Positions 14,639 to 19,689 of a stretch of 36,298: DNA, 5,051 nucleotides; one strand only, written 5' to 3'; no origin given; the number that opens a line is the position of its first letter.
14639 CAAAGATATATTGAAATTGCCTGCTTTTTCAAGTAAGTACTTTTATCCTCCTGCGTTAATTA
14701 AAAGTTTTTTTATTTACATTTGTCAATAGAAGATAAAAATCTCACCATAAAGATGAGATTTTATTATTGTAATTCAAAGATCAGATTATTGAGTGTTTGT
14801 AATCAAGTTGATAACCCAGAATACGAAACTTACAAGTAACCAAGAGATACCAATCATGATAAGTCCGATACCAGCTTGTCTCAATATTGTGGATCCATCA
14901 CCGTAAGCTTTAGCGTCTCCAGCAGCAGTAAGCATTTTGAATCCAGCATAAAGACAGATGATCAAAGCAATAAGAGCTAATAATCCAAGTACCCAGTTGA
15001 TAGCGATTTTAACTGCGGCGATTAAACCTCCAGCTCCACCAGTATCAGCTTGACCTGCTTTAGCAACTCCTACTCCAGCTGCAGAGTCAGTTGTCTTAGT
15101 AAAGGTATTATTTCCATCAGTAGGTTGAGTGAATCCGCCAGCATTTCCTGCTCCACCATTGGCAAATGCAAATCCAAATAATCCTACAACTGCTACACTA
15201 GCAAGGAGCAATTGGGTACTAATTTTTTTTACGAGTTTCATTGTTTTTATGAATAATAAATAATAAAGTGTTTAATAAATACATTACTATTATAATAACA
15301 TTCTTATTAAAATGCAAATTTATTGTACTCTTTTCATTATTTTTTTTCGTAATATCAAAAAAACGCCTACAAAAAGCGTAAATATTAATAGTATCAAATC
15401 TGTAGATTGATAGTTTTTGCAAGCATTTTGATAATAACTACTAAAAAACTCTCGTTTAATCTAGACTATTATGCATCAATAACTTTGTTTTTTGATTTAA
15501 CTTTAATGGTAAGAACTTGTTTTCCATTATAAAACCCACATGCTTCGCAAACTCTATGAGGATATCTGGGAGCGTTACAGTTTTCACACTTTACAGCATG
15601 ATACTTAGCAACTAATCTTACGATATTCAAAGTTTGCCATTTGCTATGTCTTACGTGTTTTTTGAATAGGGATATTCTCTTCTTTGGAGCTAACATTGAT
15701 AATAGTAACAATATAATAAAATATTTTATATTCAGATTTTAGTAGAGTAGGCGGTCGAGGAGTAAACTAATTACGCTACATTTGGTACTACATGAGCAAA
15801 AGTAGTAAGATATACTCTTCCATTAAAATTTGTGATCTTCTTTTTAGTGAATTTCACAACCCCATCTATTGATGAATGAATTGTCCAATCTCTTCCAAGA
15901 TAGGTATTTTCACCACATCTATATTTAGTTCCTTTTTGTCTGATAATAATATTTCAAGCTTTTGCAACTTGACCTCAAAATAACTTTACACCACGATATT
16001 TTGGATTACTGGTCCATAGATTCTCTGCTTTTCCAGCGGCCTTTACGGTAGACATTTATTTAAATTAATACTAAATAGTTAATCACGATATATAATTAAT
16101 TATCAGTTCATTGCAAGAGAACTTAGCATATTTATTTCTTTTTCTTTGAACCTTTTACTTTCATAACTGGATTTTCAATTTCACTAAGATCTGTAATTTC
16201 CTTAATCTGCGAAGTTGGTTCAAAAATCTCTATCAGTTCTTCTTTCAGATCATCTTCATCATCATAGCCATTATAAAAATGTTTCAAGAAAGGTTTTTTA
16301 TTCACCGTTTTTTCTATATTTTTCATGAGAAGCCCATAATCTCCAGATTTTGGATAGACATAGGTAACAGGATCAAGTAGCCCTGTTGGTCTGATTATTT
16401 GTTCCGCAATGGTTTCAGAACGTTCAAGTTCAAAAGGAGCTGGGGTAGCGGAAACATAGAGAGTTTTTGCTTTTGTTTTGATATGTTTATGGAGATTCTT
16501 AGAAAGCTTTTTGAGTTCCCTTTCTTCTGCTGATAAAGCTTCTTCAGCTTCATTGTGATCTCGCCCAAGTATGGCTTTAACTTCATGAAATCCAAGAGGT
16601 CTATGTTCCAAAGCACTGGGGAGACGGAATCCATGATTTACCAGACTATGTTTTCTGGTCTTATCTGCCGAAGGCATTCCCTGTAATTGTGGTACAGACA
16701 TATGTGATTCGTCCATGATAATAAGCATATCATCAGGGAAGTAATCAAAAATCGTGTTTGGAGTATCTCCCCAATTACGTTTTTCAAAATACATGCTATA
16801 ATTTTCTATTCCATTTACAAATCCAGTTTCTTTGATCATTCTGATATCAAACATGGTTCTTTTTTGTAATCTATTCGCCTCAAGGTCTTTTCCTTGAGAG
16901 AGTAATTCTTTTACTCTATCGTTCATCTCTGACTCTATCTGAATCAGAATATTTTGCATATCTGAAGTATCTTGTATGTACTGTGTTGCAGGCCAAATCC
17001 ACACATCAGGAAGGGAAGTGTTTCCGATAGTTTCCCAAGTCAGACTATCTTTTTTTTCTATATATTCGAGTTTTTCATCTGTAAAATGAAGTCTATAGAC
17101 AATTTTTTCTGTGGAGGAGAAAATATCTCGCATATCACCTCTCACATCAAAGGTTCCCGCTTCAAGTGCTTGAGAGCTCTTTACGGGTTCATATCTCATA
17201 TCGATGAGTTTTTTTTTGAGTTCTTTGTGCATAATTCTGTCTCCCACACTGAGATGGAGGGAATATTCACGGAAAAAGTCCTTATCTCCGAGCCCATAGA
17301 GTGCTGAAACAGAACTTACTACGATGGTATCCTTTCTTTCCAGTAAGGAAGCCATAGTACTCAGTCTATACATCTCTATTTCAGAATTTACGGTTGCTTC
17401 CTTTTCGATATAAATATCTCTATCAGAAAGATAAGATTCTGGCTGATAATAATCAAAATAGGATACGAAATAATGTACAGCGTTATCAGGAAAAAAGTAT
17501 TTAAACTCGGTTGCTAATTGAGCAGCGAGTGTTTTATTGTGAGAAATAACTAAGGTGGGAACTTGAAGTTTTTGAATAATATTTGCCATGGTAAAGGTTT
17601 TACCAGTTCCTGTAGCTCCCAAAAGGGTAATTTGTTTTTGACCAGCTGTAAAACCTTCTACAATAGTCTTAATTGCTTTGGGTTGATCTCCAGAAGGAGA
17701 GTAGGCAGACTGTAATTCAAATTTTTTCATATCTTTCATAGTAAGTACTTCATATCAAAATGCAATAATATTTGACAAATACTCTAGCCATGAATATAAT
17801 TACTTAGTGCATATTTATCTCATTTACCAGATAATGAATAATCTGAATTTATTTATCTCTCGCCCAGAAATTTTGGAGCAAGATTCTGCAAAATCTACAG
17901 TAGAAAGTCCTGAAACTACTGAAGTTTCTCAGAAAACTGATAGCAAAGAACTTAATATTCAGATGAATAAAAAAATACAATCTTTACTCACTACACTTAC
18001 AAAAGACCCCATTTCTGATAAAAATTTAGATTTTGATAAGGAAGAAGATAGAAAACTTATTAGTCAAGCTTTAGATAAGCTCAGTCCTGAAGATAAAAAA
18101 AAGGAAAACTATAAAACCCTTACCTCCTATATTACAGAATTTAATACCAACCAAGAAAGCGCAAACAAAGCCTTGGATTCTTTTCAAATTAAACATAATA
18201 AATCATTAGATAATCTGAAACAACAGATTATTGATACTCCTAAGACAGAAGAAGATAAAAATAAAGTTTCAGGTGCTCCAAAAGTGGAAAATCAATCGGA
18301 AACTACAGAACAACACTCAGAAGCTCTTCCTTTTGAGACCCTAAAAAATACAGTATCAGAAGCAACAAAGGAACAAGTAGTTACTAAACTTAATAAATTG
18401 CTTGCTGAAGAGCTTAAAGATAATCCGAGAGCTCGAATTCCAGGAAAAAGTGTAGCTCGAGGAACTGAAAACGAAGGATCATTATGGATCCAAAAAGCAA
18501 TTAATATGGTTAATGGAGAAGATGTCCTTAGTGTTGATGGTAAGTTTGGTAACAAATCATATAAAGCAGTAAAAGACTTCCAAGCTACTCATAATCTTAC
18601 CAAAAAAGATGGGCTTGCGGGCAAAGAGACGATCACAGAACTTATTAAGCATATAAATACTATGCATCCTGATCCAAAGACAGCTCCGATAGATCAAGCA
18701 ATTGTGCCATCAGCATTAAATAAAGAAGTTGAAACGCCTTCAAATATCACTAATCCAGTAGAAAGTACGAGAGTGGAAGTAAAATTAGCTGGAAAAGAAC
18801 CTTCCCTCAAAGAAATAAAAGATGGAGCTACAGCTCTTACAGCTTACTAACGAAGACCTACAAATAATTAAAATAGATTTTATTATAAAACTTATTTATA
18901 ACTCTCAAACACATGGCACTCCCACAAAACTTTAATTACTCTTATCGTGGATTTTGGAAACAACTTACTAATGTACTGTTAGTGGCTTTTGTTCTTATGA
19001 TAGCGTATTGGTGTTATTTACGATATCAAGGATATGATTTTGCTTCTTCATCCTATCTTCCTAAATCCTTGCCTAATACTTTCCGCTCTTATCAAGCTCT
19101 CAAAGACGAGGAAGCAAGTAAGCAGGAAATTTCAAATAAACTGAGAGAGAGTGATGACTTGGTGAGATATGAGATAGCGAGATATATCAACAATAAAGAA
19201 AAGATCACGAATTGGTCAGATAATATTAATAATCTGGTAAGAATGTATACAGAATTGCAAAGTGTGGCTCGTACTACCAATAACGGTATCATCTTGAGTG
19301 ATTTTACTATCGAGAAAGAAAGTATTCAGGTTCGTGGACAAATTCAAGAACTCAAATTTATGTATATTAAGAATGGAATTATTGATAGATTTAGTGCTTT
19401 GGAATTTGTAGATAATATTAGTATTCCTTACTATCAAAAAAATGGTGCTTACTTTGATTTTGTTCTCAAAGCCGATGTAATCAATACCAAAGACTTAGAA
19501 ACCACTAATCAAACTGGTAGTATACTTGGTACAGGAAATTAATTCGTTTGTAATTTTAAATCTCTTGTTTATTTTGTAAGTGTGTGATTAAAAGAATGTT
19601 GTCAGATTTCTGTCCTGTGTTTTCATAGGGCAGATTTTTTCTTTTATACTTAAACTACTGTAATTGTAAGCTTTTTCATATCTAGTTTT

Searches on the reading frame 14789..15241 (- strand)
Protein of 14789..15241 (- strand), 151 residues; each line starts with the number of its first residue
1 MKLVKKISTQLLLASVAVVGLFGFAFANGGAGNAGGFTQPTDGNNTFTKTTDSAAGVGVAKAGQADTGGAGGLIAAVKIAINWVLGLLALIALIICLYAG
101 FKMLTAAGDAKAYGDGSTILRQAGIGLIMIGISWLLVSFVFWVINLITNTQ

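Call 13: search_protein_families(library=pfam, proteins=[window:14789-15241:-], max_evalue=0.01)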
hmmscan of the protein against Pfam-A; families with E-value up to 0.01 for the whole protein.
seq(151 aa): 1 family
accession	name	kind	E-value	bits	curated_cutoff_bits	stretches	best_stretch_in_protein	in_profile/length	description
PF18895.5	T4SS_pilin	-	6.1e-06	26.7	26.6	1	74-140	9-71/71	Type IV secretion system pilin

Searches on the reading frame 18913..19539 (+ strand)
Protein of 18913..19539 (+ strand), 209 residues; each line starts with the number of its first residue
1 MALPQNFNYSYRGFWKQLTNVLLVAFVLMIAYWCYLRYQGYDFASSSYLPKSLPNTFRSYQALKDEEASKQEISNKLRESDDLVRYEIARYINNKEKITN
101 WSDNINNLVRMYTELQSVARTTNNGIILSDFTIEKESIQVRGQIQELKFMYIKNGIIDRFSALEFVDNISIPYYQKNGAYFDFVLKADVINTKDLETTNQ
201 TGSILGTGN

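Call 13: search_protein_families(library=pfam, proteins=[window:18913-19539:+], max_evalue=0.01)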
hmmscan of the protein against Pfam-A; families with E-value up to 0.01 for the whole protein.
seq(209 aa): 0 families

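Call 14: find_encoding_contigs(protein=window:18913-19539:+, flank=10000, max_places=10)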
Protein seq(209 aa) (209 aa): 3 contigs read that carry it; 3 places shown.
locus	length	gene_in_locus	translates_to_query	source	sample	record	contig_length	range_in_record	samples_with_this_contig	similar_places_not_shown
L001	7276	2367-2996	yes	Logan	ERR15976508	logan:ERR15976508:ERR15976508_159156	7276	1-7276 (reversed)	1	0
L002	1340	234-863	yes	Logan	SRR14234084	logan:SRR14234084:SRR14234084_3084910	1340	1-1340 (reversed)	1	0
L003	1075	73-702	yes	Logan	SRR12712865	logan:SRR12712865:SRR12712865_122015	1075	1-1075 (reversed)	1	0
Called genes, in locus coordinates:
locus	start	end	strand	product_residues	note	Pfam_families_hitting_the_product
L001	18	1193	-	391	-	PF04851:ResIII, PF00270:DEAD (faint), PF17757:UvrB_inter, PF27431:UvrB_3rd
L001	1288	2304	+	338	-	PF01471:PG_binding_1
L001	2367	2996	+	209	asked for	-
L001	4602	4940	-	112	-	PF00924:MS_channel_2nd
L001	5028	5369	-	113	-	-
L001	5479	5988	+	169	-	PF07963:N_methyl (weak)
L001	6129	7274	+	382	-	?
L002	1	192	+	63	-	?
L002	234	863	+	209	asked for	-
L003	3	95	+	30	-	?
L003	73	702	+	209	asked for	-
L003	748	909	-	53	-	-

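Call 24: find_homologous_proteins(query=window:18913-19539:+, max_evalue=0.001)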
Query seq(209 aa) (209 aa): 27 proteins with E <= 0.001 among 219 candidates.
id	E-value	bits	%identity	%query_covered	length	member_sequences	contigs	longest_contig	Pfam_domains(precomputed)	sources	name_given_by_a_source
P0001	7.7e-125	433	91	100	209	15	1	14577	-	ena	-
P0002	3.5e-87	310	70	97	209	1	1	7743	-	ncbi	ncbi:MAG: hypothetical protein WC004_03325 [Candidatus Absconditabacterales bacterium]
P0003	1.9e-83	297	69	98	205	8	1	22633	-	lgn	-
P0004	2.5e-76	274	74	80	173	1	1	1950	-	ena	-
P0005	4.8e-76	273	74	80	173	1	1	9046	-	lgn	-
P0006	8.1e-76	273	73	80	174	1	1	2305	-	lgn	-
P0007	1.2e-74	269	70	89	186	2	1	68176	-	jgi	jgi:hypothetical protein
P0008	1.9e-72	262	74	78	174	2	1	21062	-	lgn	-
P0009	1.1e-71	259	72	81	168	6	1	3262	-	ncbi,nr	ncbi:hypothetical protein KBB05_05425 [Patescibacteria group bacterium]|nr:hypothetical protein [Pat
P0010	1.6e-70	255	73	79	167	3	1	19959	-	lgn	-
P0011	1.1e-69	253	68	84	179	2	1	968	-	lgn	-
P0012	1.7e-66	242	56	93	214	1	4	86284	-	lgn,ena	-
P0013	1.6e-64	236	82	63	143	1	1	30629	-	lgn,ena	-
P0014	1.9e-64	235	82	63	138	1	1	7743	-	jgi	-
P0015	7.5e-64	234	63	87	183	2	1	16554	-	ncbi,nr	ncbi:MAG TPA: hypothetical protein PK048_03185 [Candidatus Absconditabacterales bacterium]|nr:hypoth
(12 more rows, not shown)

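Call 25: find_encoding_contigs(protein=P0001, flank=6000, max_places=2)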
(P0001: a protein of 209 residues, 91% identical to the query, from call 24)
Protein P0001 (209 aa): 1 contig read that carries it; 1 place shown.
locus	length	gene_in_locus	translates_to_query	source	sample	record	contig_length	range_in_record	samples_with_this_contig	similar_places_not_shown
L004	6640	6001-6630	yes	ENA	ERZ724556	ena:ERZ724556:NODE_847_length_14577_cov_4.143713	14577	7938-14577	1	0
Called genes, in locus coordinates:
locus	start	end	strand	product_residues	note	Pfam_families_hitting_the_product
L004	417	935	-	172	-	-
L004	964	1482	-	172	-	-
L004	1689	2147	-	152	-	PF18895:T4SS_pilin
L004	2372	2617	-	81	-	PF01783:Ribosomal_L32p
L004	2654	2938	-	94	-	PF01016:Ribosomal_L27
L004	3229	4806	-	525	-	PF00270:DEAD (faint), PF04851:ResIII, PF17757:UvrB_inter, PF27431:UvrB_3rd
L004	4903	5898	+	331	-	PF01471:PG_binding_1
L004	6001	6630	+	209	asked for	-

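Call 26: find_encoding_contigs(protein=P0013, flank=6000, max_places=2)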
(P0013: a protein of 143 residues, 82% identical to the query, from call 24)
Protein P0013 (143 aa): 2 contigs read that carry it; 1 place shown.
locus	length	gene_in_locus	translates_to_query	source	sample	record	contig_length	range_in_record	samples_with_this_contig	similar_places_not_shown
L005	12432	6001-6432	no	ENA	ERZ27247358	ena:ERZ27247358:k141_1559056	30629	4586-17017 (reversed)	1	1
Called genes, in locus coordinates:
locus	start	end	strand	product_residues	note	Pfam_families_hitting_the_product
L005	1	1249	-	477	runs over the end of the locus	-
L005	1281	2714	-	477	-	PF03144:GTP_EFTU_D2 (weak), PF00679:EFG_C, PF06421:LepA_C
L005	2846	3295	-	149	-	PF18895:T4SS_pilin (weak)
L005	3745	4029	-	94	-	PF01016:Ribosomal_L27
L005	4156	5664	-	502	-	PF00270:DEAD (faint), PF04851:ResIII, PF17757:UvrB_inter, PF27431:UvrB_3rd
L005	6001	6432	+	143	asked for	-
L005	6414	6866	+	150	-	-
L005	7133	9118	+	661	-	PF00753:Lactamase_B, PF23023:Anti-Pycsar_Apyc1 (faint), PF12706:Lactamase_B_2, PF22505:RNase_J_b_CASP, PF17770:RNase_J_C (weak)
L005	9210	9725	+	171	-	-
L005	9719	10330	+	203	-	-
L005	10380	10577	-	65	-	-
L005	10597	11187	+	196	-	PF02096:60KD_IMP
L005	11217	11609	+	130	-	-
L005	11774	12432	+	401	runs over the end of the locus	PF00675:Peptidase_M16, PF05193:Peptidase_M16_C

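Call 27: find_encoding_contigs(protein=P0007, flank=6000, max_places=2)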
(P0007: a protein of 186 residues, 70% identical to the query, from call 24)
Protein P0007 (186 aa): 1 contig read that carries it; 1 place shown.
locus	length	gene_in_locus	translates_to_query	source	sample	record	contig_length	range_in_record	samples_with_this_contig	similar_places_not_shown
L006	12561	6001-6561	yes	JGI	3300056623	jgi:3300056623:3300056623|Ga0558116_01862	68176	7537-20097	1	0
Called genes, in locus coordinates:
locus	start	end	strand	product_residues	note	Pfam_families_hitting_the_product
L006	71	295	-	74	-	-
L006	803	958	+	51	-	-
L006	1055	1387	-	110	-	PF27431:UvrB_3rd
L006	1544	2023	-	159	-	PF04851:ResIII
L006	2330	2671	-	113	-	-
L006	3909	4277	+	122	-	-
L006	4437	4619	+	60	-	-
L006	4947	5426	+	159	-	-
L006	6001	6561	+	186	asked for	-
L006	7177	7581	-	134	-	PF00924:MS_channel_2nd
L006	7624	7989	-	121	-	-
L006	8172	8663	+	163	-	PF07963:N_methyl (weak)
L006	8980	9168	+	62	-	-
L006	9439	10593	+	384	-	PF00012:HSP70, PF06723:MreB_Mbl, PF02782:FGGY_C (faint)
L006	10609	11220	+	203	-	PF00012:HSP70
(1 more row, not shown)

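Call 28: find_encoding_contigs(protein=P0012, flank=6000, max_places=2)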
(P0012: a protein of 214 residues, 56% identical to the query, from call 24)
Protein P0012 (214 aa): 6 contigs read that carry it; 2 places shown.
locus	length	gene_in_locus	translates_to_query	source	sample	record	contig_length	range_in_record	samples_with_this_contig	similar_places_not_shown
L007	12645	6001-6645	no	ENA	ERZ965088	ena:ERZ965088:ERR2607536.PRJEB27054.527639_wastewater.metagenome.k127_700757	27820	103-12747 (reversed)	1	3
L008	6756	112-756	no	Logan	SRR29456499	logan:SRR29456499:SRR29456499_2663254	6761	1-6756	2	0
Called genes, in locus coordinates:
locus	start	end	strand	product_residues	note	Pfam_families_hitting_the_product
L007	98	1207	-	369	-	PF10066:DUF2304, PF00535:Glycos_transf_2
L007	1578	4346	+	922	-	PF05621:TniB (faint), PF13191:AAA_16 (faint), PF23569:NBD_SMAX1 (weak), PF00004:AAA, PF17871:AAA_lid_9, PF00004:AAA (weak), PF07724:AAA_2, PF07728:AAA_5, +1 more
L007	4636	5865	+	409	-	PF13529:Peptidase_C39_2 (weak)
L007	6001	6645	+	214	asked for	-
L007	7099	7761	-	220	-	-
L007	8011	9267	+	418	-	PF05977:MFS_3, PF07690:MFS_1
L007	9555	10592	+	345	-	PF08529:NusA_N, PF13184:KH_NusA_1st, PF26594:KH_NusA_2nd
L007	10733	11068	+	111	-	PF18909:dGTP_diPhyd_N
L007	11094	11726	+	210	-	PF14512:TM1586_NiRdase (weak), PF00881:Nitroreductase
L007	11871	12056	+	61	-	-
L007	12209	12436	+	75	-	PF00583:Acetyltransf_1 (weak), PF13302:Acetyltransf_3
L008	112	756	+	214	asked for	-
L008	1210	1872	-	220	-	-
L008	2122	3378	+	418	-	PF05977:MFS_3, PF07690:MFS_1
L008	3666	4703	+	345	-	PF08529:NusA_N, PF13184:KH_NusA_1st, PF26594:KH_NusA_2nd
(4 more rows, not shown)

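Call 35: find_encoding_contigs(protein=P0008, flank=5000, max_places=2)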
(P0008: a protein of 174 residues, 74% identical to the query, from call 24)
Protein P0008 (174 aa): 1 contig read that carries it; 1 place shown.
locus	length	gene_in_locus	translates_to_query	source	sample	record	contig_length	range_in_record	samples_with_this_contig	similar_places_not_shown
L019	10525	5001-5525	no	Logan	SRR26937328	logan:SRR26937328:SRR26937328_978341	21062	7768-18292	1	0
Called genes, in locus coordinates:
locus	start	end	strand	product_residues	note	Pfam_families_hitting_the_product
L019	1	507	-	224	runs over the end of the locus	-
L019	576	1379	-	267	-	-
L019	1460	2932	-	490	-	PF04851:ResIII, PF17757:UvrB_inter, PF27431:UvrB_3rd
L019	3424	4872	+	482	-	-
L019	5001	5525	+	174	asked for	-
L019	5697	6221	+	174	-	-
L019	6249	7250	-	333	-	PF00924:MS_channel_2nd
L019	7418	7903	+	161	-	-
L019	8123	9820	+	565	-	-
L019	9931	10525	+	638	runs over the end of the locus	PF00012:HSP70, PF06723:MreB_Mbl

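Call 36: find_encoding_contigs(protein=P0003, flank=5000, max_places=2)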
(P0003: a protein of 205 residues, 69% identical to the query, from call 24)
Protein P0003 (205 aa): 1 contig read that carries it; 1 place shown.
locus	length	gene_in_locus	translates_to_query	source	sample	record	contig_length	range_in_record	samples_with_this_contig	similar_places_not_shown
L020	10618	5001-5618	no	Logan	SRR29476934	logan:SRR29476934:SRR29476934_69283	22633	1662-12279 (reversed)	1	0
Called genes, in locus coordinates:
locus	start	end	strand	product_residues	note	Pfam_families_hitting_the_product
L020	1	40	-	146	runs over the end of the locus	-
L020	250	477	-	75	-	PF01783:Ribosomal_L32p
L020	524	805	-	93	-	PF01016:Ribosomal_L27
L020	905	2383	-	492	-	PF04851:ResIII, PF00270:DEAD (faint), PF17757:UvrB_inter, PF27431:UvrB_3rd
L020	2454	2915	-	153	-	PF02452:PemK_toxin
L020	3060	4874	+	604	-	-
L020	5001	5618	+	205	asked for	-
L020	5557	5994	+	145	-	-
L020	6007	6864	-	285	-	PF00924:MS_channel_2nd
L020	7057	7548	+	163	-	PF07963:N_methyl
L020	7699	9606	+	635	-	PF00012:HSP70, PF06723:MreB_Mbl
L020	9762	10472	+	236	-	PF02677:QueH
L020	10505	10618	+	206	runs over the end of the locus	PF07885:Ion_trans_2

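Call 37: find_encoding_contigs(protein=P0010, flank=5000, max_places=2)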
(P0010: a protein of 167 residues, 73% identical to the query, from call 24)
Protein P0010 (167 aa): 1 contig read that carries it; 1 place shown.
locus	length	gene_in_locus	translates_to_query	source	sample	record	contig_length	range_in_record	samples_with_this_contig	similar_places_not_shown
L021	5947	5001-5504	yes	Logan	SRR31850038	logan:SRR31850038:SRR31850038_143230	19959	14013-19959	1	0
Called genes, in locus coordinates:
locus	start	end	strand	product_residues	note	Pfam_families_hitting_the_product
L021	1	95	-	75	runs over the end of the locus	PF01783:Ribosomal_L32p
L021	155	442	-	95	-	PF01016:Ribosomal_L27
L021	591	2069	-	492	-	PF04851:ResIII, PF00270:DEAD (faint), PF17757:UvrB_inter, PF27431:UvrB_3rd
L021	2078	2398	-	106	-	PF01934:HepT-like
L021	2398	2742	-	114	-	PF18765:Polbeta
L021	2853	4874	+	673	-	-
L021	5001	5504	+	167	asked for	-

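Call 58: find_related_loci(query=window:18913-19539:+, collection=metagenome_contigs, flank=4000)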
Query seq(209 aa) (209 aa) in metagenome_contigs; peptide patterns used: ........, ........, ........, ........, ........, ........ (x = any residue, [..] = any of these).
184 stretches matched a pattern; 2 encode a relative of the query (tblastn E <= 1e-3); 2 distinct loci.
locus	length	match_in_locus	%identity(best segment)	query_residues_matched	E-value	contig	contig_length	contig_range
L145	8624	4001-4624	91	1-208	3e-134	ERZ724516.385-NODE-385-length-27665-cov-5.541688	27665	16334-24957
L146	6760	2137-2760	90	1-208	2e-133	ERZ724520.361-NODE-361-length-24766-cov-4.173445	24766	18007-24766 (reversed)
